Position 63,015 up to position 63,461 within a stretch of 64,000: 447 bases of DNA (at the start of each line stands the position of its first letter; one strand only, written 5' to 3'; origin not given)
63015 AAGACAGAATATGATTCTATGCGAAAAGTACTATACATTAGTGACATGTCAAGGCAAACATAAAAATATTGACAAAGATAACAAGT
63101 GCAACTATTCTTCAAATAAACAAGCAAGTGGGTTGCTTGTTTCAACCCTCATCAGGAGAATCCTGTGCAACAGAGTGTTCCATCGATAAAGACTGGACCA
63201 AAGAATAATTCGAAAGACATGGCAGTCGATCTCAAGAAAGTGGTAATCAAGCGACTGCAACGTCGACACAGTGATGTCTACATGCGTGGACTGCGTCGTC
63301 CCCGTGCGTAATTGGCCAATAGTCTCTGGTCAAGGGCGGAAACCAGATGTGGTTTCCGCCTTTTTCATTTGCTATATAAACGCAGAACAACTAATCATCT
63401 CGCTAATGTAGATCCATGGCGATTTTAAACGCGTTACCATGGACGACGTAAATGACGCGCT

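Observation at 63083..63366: Self-contained transcription unit for a 48-aa basic peptide divergent from the modification enzymes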

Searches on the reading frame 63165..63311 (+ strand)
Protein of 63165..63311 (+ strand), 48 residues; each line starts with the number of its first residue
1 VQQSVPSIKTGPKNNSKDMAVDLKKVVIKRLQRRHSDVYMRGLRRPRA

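Call 3: search_protein_families(library=pfam, proteins=[window:63165-63311:+], max_evalue=0.01)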
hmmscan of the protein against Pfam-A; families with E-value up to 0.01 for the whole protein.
window:63165-63311:+ (48 aa): 0 families

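Call 6: find_homologous_proteins(query=window:63165-63308:+, max_evalue=10)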
Query seq(48 aa): no candidate shares three 5-residue words with the query. No homologue found.
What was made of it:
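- The word-index protein search found nothing (call 6).
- Tried and rejected: Word-index protein search with the 48-aa peptide (call 6): nothing found, because the peptide is rarely called as a gene.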

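Call 22: find_related_loci(query=A2, collection=metagenome_contigs, flank=5000)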
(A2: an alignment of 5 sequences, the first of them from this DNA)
Query A2 (48 aa) in metagenome_contigs; peptide patterns used: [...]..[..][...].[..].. (x = any residue, [..] = any of these).
36 stretches matched a pattern; 11 encode a relative of the query (tblastn E <= 1e-3); 11 distinct loci.
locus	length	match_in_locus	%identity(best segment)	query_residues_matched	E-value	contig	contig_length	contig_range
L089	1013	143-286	67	1-48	6e-18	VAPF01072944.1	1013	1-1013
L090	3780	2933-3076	63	1-48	4e-16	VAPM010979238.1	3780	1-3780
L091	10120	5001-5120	63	1-43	2e-13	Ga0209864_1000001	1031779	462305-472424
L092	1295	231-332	62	15-48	1e-9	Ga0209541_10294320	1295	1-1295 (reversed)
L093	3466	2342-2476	48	3-48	1e-7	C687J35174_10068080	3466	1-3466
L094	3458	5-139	48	3-48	2e-7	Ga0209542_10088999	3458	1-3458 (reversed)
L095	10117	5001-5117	54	10-48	2e-7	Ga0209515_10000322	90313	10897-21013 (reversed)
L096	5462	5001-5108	50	13-48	6e-7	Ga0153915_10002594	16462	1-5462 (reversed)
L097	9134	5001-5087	55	20-48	3e-6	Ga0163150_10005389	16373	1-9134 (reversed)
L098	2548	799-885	55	20-48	6e-6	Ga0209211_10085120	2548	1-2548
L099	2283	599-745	43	2-48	5e-6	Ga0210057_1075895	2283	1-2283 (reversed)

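Call 69: search_protein_representatives(protein=window:63165-63308:+)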
Query: 48 residues. Proteins with E-value up to 0.001 (for the whole library): 6; up to 1e-10: 0; up to 1e-30: 0. The best 6 are listed.
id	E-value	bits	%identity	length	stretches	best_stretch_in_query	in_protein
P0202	1.1e-10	56.1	36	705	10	13-40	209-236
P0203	5.8e-10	53.9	69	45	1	1-48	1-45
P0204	8.6e-05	38.0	51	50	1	8-48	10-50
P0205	1.7e-04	37.1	60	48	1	14-48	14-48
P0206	4.2e-04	35.9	45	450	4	2-21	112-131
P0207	7.2e-04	35.2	78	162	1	22-48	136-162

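Call 81: search_protein_families(library=ncbifam, proteins=[window:63165-63311:+], max_evalue=0.01)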
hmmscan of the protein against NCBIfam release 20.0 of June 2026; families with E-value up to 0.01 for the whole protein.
window:63165-63311:+ (48 aa): 0 families

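Call 87: search_protein_families(library=padloc, proteins=[window:63165-63311:+], max_evalue=0.001)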
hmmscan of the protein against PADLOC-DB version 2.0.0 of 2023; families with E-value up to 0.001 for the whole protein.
window:63165-63311:+ (48 aa): 0 families
